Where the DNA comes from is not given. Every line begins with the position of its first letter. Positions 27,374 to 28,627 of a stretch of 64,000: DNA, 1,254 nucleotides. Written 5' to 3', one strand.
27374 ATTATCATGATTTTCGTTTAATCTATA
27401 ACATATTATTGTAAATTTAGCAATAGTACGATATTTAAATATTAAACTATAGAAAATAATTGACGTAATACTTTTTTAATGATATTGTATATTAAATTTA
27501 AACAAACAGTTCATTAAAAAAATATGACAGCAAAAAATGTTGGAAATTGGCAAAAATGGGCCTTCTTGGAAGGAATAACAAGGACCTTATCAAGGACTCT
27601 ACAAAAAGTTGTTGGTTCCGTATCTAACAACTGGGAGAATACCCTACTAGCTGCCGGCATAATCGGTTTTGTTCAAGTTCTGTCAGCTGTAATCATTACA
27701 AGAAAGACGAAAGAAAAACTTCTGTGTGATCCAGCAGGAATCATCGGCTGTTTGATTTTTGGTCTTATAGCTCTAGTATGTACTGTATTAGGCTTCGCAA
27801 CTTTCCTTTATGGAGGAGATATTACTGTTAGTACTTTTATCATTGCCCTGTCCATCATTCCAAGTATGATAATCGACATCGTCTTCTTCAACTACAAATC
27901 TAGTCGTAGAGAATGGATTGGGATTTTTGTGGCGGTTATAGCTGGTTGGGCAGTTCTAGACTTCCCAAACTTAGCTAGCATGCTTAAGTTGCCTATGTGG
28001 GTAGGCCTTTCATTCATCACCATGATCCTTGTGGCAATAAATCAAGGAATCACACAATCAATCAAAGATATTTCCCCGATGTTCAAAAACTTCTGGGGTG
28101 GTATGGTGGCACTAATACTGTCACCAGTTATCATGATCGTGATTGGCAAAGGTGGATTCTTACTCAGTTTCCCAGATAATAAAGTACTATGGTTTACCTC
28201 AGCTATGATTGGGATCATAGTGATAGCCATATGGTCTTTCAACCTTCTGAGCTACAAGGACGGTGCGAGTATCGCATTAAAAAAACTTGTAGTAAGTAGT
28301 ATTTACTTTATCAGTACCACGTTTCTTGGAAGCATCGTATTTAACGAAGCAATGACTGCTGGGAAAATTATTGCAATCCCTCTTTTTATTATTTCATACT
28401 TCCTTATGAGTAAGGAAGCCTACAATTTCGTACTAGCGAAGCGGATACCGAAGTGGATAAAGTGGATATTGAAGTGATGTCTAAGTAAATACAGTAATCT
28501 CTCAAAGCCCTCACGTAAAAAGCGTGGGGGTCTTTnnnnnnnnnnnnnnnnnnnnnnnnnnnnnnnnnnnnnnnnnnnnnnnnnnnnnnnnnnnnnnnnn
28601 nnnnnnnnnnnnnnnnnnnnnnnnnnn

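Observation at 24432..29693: NeuB-NeuA single-polypeptide fusion (synthase + SAF + cytidylyltransferase) with a Lys-rich N-terminal tail, next to a hydrolysing NeuC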

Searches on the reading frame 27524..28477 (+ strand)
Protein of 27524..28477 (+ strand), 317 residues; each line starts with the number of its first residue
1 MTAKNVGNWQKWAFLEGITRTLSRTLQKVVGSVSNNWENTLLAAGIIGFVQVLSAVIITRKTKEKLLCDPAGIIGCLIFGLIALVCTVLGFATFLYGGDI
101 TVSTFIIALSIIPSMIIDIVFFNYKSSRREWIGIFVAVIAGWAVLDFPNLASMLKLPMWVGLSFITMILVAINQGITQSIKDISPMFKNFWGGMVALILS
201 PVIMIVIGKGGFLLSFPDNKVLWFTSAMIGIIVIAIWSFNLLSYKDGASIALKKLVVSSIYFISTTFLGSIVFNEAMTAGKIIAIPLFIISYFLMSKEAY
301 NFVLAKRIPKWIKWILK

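Call 3: search_protein_families(library=pfam, proteins=[window:27524-28477:+], max_evalue=0.01)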
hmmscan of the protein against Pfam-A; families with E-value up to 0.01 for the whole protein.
window:27524-28477:+ (317 aa): 1 family
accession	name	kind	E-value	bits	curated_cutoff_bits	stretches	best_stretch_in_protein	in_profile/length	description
PF00892.27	EamA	-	5.7e-07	30.3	28.2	1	13-140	11-129/135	EamA-like transporter family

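Call 4: search_protein_families(library=ncbifam, proteins=[window:27524-28477:+], max_evalue=0.01)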
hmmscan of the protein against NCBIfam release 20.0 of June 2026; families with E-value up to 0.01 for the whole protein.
window:27524-28477:+ (317 aa): 0 families
